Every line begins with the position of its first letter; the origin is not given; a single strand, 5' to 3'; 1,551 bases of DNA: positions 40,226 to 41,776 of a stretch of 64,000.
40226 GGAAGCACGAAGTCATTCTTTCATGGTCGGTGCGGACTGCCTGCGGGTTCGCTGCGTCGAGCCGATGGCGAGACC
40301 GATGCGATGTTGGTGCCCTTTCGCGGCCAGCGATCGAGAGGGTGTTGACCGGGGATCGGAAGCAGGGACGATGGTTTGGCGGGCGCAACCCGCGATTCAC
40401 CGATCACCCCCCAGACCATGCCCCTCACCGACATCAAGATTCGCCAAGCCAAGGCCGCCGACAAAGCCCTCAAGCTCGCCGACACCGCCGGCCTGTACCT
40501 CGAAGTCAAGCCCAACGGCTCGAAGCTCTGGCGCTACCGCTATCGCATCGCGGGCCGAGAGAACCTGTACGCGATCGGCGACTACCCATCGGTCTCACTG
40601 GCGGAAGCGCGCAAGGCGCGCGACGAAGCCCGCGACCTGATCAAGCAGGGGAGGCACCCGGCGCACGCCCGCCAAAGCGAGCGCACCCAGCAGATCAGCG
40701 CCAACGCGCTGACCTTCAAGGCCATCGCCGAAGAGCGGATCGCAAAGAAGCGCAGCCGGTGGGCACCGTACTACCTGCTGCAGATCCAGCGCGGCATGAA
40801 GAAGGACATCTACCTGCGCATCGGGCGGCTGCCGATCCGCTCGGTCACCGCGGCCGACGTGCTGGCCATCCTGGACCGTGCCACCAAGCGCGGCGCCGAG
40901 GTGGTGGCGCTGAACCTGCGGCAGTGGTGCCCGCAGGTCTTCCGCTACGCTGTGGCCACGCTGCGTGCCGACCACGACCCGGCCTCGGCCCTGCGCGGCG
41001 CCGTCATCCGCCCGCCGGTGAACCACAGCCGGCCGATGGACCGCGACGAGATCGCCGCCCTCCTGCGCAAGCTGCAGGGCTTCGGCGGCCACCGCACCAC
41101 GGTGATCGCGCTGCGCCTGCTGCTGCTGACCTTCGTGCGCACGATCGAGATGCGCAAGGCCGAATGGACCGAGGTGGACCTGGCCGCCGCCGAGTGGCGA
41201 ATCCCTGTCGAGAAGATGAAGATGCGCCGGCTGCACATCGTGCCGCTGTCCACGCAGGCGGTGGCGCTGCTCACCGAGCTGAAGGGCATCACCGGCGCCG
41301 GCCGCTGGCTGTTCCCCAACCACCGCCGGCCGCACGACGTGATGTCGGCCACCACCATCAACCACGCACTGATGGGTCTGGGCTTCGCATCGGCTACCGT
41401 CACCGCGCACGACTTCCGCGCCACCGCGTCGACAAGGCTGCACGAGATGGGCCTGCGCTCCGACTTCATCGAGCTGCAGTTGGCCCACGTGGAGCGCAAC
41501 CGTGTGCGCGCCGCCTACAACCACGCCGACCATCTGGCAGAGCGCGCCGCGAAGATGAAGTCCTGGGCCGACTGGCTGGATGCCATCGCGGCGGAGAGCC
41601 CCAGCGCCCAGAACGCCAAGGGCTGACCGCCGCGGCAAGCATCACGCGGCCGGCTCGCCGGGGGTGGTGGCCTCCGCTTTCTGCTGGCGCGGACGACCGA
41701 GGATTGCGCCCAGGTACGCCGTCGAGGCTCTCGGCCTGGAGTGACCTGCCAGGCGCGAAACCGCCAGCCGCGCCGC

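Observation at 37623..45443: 7.4-kb integrase island inserted inside the 5' end of trpG, bounded by long (197-bp) direct repeats that duplicate the trpG promoter region and first six codons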

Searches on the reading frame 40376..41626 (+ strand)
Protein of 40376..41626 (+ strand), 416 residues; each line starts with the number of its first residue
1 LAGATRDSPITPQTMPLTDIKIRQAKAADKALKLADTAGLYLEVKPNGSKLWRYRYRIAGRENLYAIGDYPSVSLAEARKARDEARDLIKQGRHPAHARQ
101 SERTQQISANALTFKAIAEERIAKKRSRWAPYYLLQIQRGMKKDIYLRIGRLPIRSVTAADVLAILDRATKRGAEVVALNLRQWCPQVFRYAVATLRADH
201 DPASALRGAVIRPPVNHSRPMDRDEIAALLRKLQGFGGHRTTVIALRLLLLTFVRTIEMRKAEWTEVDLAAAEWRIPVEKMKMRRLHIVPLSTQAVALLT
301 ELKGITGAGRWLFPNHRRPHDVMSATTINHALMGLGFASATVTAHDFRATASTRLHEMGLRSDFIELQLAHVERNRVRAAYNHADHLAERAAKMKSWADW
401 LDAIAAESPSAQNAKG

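Call 4: search_protein_families(library=pfam, proteins=[window:40376-41626:+], max_evalue=0.01)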
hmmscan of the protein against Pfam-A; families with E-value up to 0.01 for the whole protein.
window:40376-41626:+ (416 aa): 3 families
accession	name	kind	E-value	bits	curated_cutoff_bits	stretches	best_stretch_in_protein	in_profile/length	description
PF13356.12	Arm-DNA-bind_3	-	9e-27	93.5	27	1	17-101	1-82/83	Arm DNA-binding domain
PF22022.2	Phage_int_M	-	4e-25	88.3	27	1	114-209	1-96/96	Phage integrase central domain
PF00589.27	Phage_integrase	-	4e-21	76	27.1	1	221-385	3-169/172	Phage integrase family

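Call 13: find_homologous_proteins(query=window:40418-41626:+)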
Query window:40418-41626:+ (402 aa): 6142 proteins with E <= 0.001 among 8000 candidates; the best 120 are listed.
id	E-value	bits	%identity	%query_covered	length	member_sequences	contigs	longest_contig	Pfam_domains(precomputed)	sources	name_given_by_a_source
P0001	1.2e-241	820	91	100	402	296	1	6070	PF14659.13,PF22022.3,PF13356.13,PF00589.28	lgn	-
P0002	7.0e-218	741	93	90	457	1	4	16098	PF14659.13,PF22022.3,PF13356.13,PF00589.28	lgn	-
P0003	1.7e-217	740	83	99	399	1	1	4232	PF22022.3,PF13356.13,PF00589.28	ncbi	-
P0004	5.4e-217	738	84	98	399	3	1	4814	PF22022.3,PF13356.13,PF00589.28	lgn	-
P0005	2.9e-215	733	84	98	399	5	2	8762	PF22022.3,PF13356.13,PF00589.28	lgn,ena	-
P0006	5.7e-215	732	84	98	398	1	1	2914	PF22022.3,PF13356.13,PF00589.28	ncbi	-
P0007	7.3e-214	728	81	99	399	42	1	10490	PF22022.3,PF13356.13,PF00589.28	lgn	-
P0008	3.3e-213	726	82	98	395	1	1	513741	PF22022.3,PF13356.13,PF00589.28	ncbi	-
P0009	1.6e-209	714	79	99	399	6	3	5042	PF22022.3,PF13356.13,PF00589.28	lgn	-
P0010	3.3e-200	683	93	83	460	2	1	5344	PF22022.3,PF13356.13,PF00589.28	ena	-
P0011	5.6e-196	669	76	98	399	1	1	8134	PF22022.3,PF13356.13,PF00589.28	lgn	-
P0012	1.5e-195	668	76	98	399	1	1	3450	PF22022.3,PF13356.13,PF00589.28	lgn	-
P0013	3.6e-193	660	75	98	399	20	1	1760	PF22022.3,PF13356.13,PF00589.28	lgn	-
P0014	6.3e-193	659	75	98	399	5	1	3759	PF22022.3,PF13356.13,PF00589.28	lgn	-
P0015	4.2e-192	657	74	98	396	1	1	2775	PF22022.3,PF13356.13,PF00589.28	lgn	-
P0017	1.3e-190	652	74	98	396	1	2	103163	PF22022.3,PF13356.13,PF00589.28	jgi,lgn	-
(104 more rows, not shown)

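Call 14: find_encoding_contigs(protein=P0002, flank=10000, max_places=4)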
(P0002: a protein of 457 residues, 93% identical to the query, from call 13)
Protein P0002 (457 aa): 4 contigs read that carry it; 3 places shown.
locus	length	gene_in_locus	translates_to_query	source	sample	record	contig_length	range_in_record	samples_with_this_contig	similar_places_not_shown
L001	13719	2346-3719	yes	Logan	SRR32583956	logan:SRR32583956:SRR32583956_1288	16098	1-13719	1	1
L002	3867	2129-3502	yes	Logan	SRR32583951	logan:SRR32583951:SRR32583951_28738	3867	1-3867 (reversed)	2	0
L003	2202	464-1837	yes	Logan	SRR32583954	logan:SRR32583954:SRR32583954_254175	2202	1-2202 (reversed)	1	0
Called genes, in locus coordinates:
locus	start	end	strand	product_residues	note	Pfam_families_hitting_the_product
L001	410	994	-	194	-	PF18735:HEPN_RiboL-PSP (weak)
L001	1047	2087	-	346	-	PF00142:Fer4_NifH (weak), PF01656:CbiA, PF02374:ArsA_ATPase (weak), PF10609:ParA (faint), PF13614:AAA_31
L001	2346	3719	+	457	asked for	PF13356:Arm-DNA-bind_3, PF14659:Phage_int_SAM_3 (faint), PF22022:Phage_int_M, PF00589:Phage_integrase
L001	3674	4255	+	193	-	-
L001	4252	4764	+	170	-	-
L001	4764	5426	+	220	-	-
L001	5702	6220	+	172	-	-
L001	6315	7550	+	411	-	-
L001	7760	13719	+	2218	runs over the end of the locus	PF13195:DUF4011, PF13086:AAA_11, PF13245:AAA_19 (faint), PF13604:AAA_30 (faint), PF13086:AAA_11, PF13087:AAA_12, PF18741:MTES_1575, PF11784:DUF3320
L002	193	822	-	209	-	PF18735:HEPN_RiboL-PSP (weak)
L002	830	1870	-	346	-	PF00142:Fer4_NifH (weak), PF01656:CbiA, PF02374:ArsA_ATPase (weak), PF10609:ParA (faint), PF13614:AAA_31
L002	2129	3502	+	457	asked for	PF13356:Arm-DNA-bind_3, PF14659:Phage_int_SAM_3 (faint), PF22022:Phage_int_M, PF00589:Phage_integrase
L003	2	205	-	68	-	?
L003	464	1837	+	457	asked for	PF13356:Arm-DNA-bind_3, PF14659:Phage_int_SAM_3 (faint), PF22022:Phage_int_M, PF00589:Phage_integrase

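Call 15: find_encoding_contigs(protein=P0008, flank=10000, max_places=3)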
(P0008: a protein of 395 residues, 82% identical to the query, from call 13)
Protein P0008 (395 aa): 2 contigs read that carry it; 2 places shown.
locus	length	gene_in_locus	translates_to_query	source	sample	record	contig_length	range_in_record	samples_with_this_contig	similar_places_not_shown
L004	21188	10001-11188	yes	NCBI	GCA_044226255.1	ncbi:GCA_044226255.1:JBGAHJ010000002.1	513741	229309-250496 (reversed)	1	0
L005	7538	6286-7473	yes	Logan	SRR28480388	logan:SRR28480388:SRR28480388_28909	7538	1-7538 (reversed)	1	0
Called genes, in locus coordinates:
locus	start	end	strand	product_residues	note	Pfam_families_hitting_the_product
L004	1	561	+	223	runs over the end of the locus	PF00702:Hydrolase, PF12710:HAD, PF13419:HAD_2, PF13242:Hydrolase_like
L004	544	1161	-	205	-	PF16036:Chalcone_3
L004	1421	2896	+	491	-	PF04715:, PF00425:Chorismate_bind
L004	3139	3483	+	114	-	PF01527:HTH_Tnp_1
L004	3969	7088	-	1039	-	-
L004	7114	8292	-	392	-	-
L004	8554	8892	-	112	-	-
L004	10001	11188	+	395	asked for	PF13356:Arm-DNA-bind_3, PF22022:Phage_int_M, PF00589:Phage_integrase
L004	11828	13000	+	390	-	PF00145:DNA_methylase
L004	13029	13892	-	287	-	-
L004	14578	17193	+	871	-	-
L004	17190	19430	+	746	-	-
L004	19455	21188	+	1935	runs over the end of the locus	PF00270:DEAD, PF27116:YjiV_N (weak), PF00271:Helicase_C (weak)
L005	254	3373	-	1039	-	-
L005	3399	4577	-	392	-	-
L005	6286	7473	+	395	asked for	PF13356:Arm-DNA-bind_3, PF22022:Phage_int_M, PF00589:Phage_integrase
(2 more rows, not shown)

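Call 16: find_encoding_contigs(protein=P0017, flank=10000, max_places=3)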
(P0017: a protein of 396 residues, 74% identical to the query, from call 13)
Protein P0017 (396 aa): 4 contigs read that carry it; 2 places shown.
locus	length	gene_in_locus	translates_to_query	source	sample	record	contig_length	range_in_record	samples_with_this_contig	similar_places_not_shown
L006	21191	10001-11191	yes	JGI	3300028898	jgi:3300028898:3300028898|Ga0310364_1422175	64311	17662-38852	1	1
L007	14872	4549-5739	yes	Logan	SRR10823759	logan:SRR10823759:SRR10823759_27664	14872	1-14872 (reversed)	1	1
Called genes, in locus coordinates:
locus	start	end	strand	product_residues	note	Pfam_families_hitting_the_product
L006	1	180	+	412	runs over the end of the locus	PF01960:ArgJ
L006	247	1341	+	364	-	PF01594:AI-2E_transport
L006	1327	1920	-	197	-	PF13489:Methyltransf_23, PF08241:Methyltransf_11, PF08242:Methyltransf_12, PF13649:Methyltransf_25, PF13847:Methyltransf_31, PF01209:Ubie_methyltran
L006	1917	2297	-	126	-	PF04379:DUF525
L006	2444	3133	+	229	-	PF00834:Ribul_P_3_epim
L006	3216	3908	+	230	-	PF00702:Hydrolase, PF12710:HAD, PF13419:HAD_2, PF13242:Hydrolase_like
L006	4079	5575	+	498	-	PF04715:, PF00425:Chorismate_bind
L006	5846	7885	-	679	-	-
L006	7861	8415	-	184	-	-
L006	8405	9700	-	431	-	PF14130:Cap4_nuclease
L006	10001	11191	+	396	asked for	PF13356:Arm-DNA-bind_3, PF22022:Phage_int_M, PF00589:Phage_integrase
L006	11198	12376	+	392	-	-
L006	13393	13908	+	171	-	-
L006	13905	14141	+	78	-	-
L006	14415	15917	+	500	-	PF06956:RtcR (weak), PF00158:Sigma54_activat, PF14532:Sigma54_activ_2, PF00004:AAA (weak), PF07728:AAA_5 (weak), PF25601:AAA_lid_14, PF02954:HTH_8 (weak)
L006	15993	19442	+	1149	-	PF04313:HSDR_N (weak), PF00270:DEAD (weak), PF04851:ResIII, PF18766:SWI2_SNF2, PF00271:Helicase_C (weak), PF08463:EcoEI_R_C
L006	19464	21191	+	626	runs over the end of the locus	PF02646:RmuC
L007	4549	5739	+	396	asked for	PF13356:Arm-DNA-bind_3, PF22022:Phage_int_M, PF00589:Phage_integrase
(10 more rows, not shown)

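Call 28: find_related_loci(query=window:40418-41626:+, collection=metagenome_contigs, flank=10000)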
Query window:40418-41626:+ (402 aa) in metagenome_contigs; peptide patterns used: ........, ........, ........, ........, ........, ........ (x = any residue, [..] = any of these).
154 stretches matched a pattern; 57 encode a relative of the query (tblastn E <= 1e-3); 57 distinct loci.
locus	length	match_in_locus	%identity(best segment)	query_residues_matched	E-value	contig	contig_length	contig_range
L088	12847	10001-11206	93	1-402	0e+0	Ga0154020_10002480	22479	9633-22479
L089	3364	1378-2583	92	1-402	0e+0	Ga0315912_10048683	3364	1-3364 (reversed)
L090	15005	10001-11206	92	1-402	0e+0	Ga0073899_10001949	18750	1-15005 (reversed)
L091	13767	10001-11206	92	1-402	0e+0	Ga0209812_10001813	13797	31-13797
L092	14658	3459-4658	90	1-400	0e+0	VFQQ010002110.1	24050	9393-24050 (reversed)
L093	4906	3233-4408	92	1-392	0e+0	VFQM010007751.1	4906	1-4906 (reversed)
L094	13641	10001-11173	91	1-391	0e+0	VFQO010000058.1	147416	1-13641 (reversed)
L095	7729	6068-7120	91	52-402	0e+0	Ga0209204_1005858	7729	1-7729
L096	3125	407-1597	71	1-397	0e+0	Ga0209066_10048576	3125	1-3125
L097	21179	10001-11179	71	1-393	0e+0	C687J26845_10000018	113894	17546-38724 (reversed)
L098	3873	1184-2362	71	1-393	0e+0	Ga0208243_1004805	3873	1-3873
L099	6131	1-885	91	114-402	3e-180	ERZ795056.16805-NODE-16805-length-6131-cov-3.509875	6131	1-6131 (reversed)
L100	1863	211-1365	56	1-387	5e-144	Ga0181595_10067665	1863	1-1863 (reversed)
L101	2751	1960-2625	92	73-294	2e-139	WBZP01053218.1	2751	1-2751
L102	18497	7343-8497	53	1-387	6e-126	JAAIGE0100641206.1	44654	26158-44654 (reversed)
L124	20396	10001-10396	83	1-132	1e-69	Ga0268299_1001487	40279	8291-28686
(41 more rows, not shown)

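Call 45: search_dna_similar(query=window:40418-41626:+, collection=phages, mode=protein, max_rows=15)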
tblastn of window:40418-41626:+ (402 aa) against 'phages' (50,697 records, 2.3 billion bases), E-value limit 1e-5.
Records with a match: 651; places in all: 661; records where one place covers at least 80% of the query: 567.
Best place of each record, by identity: <60% 651.
By first word of the organism name: Stx2a-converting 110; Vibrio 82; Escherichia 81; Pseudomonas 46; Acinetobacter 37; Klebsiella 35; Salmonella 33; Enterobacteria 28; Rhodobacter 23; Moraxella 17; and 42 more.
By host as written in the record: - 230; Escherichia coli 40; Rhodobacter capsulatus YW1 23; Pseudomonas aeruginosa 20; Klebsiella pneumoniae 18; Moraxella catarrhalis 17; Acinetobacter baumannii 16; Ruegeria pomeroyi DSS-3 10; and 177 more.
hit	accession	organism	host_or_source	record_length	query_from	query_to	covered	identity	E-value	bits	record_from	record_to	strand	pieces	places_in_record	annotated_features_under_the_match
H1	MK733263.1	Yersinia phage YeP5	Yersinia enterocolitica JL2002-6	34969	1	395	98%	50.1%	6e-107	351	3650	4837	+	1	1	integrase | hypothetical protein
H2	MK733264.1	Yersinia phage YeP6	Yersinia enterocolitica JL2004-21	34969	1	395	98%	50.1%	6e-107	351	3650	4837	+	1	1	integrase | hypothetical protein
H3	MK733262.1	Yersinia phage YeP4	Yersinia enterocolitica LN1996-YE105.5R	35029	1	395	98%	50.1%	6e-107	351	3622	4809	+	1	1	integrase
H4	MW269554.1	Achromobacter phage vB_AchrS_AchV4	-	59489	1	392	98%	42.9%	8e-77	264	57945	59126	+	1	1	DNA-binding domain-containing integrase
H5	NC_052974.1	Achromobacter phage vB_AchrS_AchV4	-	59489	1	392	98%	42.9%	8e-77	264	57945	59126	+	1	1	DNA-binding domain-containing integrase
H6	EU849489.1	Stenotrophomonas phage S1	-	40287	1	390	97%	43.1%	4e-76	262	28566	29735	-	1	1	gp28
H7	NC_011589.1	Stenotrophomonas phage S1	Stenotrophomonas maltophilia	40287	1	390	97%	43.1%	4e-76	262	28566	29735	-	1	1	integrase arm-type DNA-binding domain-containing protein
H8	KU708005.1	Pseudomonas phage phiAH14b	Pseudomonas sp. ANT_H14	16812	1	392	98%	40.4%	2e-69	243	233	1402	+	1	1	integrase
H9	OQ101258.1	Acinetobacter phage Acba_16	Acinetobacter baumannii 703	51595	3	396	98%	40.1%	1e-75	261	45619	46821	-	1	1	integrase | hypothetical protein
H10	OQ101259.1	Acinetobacter phage Acba_18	Acinetobacter baumannii 703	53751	3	396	98%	40.1%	1e-75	261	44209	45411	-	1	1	record has no annotation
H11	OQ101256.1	Acinetobacter phage Acba_14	Acinetobacter baumannii 1971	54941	3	396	98%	40.1%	1e-75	261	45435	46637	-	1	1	integrase | hypothetical protein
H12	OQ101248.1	Acinetobacter phage Acba_3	Acinetobacter baumannii 1971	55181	3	396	98%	40.1%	1e-75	261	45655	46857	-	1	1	integrase | hypothetical protein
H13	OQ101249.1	Acinetobacter phage Acba_4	Acinetobacter baumannii 1971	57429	3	396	98%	40.1%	1e-75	261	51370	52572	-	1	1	integrase | hypothetical protein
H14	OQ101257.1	Acinetobacter phage Acba_15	Acinetobacter baumannii 703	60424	3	396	98%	40.1%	1e-75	261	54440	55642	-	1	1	integrase | hypothetical protein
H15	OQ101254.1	Acinetobacter phage Acba_11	Acinetobacter baumannii 1326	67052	3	396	98%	40.1%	1e-75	261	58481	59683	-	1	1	integrase | hypothetical protein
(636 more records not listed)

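Call 46: find_related_loci(query=window:40418-41626:+, collection=viral_contigs, flank=10000)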
Query window:40418-41626:+ (402 aa) in viral_contigs; peptide patterns used: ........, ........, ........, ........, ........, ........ (x = any residue, [..] = any of these).
11 stretches matched a pattern; 5 encode a relative of the query (tblastn E <= 1e-3); 5 distinct loci.
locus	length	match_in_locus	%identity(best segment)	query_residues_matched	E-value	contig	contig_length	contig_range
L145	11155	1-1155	57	1-387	5e-140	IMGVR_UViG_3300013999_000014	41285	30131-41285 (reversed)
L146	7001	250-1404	57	1-387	3e-135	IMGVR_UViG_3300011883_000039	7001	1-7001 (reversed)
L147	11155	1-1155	57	1-387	6e-135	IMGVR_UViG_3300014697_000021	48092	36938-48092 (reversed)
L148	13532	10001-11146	56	1-384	5e-133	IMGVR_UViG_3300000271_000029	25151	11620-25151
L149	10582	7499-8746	37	1-392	2e-72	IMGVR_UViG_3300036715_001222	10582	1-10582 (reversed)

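Call 74: search_protein_families(library=phrogs, proteins=[L148:698-1960:+, L148:1957-3054:+, L148:3054-3626:+, L148:3906-5117:+, L148:5108-5701:+, L148:5638-7005:+, L148:7016-7759:+, L148:7762-8253:+, L148:8118-8816:+, L148:12451-13461:-], max_evalue=0.00001)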
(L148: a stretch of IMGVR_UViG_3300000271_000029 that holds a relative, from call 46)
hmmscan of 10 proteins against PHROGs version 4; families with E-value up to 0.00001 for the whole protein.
L148:698-1960:+ (420 aa): 4 families
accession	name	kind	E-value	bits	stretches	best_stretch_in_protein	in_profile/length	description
phrog_184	-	tail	1.2e-90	305.6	1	42-418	2-408/411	baseplate hub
phrog_16855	-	tail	2.6e-25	90.2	1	43-198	2-156/158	Gpu-like tail protein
phrog_17109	-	DNA, RNA and nucleotide metabolism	4.8e-18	66.8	1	279-417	65-201/204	DNA circularization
phrog_20901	-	unknown function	2.2e-14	54.4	1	42-173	16-149/259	-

L148:1957-3054:+ (365 aa): 6 families
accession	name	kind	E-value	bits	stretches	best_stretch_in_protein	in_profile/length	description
phrog_177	-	tail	9.6e-130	435.3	1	2-351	76-430/623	baseplate hub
phrog_11191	-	unknown function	3.3e-48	164.9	1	2-215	6-220/258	-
phrog_15015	-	unknown function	3.1e-38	131.7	1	4-129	3-127/127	-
phrog_9932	-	unknown function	1.9e-19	71.1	1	230-345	9-121/155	-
phrog_10402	-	unknown function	1.2e-16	62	1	4-77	3-80/89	-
phrog_38365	-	unknown function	1.3e-06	29.6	1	136-214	9-86/122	-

L148:3054-3626:+ (190 aa): 1 family
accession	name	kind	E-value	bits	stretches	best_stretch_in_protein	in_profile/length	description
phrog_28548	-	unknown function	2.7e-10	41.5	1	10-70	6-67/96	-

L148:3906-5117:+ (403 aa): 3 families
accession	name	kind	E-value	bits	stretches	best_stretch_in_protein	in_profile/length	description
phrog_6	-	tail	3.9e-58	198.4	1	52-402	63-403/548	baseplate wedge subunit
phrog_1608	-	tail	3.5e-39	135.3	1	223-403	3-189/192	tail protein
phrog_2103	-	tail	1.1e-32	113.8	1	55-213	2-160/162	baseplate protein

L148:5108-5701:+ (197 aa): 3 families
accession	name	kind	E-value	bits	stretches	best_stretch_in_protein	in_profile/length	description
phrog_203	-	tail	2.5e-61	207.7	1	1-196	5-201/224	baseplate wedge subunit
phrog_11744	-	unknown function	2.7e-16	60.8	1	86-194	3-111/115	-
phrog_11264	-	unknown function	3.5e-10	41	1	4-78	5-79/86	-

L148:5638-7005:+ (455 aa): 11 families
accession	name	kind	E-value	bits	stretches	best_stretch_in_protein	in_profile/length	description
phrog_1858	-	tail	1.5e-36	126.8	1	22-453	1-292/1018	tail fiber protein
phrog_4849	-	tail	1.5e-18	67.6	1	204-301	549-647/788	tail protein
phrog_2617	-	tail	1.7e-18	67.7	1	22-98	1-77/659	short tail fiber protein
phrog_6859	-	tail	5.1e-17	63.2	1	22-99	1-76/346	tail fiber protein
phrog_6683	-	tail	1.9e-13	51.5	1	22-107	1-86/367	tail fiber protein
phrog_18834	-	unknown function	3.2e-12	47.8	1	22-96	1-74/338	-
phrog_16738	-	unknown function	4.2e-10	39.9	1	22-91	1-70/512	-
phrog_13014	-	unknown function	5e-10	39.9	1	22-91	1-70/423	-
phrog_17105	-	unknown function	8e-07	29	0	39-97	14-72/528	-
phrog_25747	-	tail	1.8e-06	27.1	1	247-447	703-894/901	tail fiber protein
phrog_1396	-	tail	3.5e-06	27.4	1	22-87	19-78/504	tail fiber protein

L148:7016-7759:+ (247 aa): 3 families
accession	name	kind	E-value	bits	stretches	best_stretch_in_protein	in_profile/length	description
phrog_8983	-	unknown function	9.4e-43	147.1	1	88-238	18-168/173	-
phrog_1807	-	tail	2.1e-09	38.4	1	51-226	60-233/241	tail fiber protein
phrog_105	-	tail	3.7e-08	34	1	42-118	61-140/239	tail fiber assembly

L148:7762-8253:+ (163 aa): 1 family
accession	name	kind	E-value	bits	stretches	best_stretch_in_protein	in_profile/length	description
phrog_1128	-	moron, auxiliary metabolic gene and host takeover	2.7e-30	106.8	1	1-145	22-166/381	enoyl-CoA hydratase/carnithine racemase-like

L148:8118-8816:+ (232 aa): 7 families
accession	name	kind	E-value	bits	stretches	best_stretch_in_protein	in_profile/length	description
phrog_181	-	lysis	1.4e-64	220.4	1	47-231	327-530/769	endolysin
phrog_14712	-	moron, auxiliary metabolic gene and host takeover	8.2e-34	118.2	1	72-230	26-186/322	chitinase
phrog_26317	-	unknown function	3.3e-31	108.7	1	126-231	16-117/119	-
phrog_9506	-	lysis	2.4e-28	100.7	1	69-231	21-193/330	endolysin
phrog_1519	-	lysis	2.3e-19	70.9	1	56-228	206-377/502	endolysin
phrog_317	-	lysis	9.5e-17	62.3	1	68-228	209-356/492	endolysin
phrog_34417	-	unknown function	6.7e-16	59.4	1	71-229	27-193/326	-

L148:12451-13461:- (336 aa): 3 families
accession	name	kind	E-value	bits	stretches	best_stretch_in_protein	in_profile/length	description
phrog_23072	-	other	1.2e-79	269.7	2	133-330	184-393/400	DNA methyltransferase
phrog_13621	-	unknown function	1.1e-26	94.1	1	244-325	28-109/121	-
phrog_116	-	other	1.3e-23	84.3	1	128-325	409-490/779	DNA methyltransferase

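Call 88: search_protein_families(library=ncbifam, proteins=[window:40418-41626:+], max_evalue=0.001)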
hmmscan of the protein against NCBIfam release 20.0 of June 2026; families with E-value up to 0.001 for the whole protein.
window:40418-41626:+ (402 aa): 2 families
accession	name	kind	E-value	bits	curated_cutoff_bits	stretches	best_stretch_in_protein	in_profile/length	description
NF007246.0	PRK09692.1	domain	3.9e-71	239.8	434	1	2-390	7-396/413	integrase domain-containing protein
NF040815.2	recomb_XerA_Arch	equivalog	1.4e-07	31.3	220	1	206-360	96-245/263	site-specific tyrosine recombinase/integron integrase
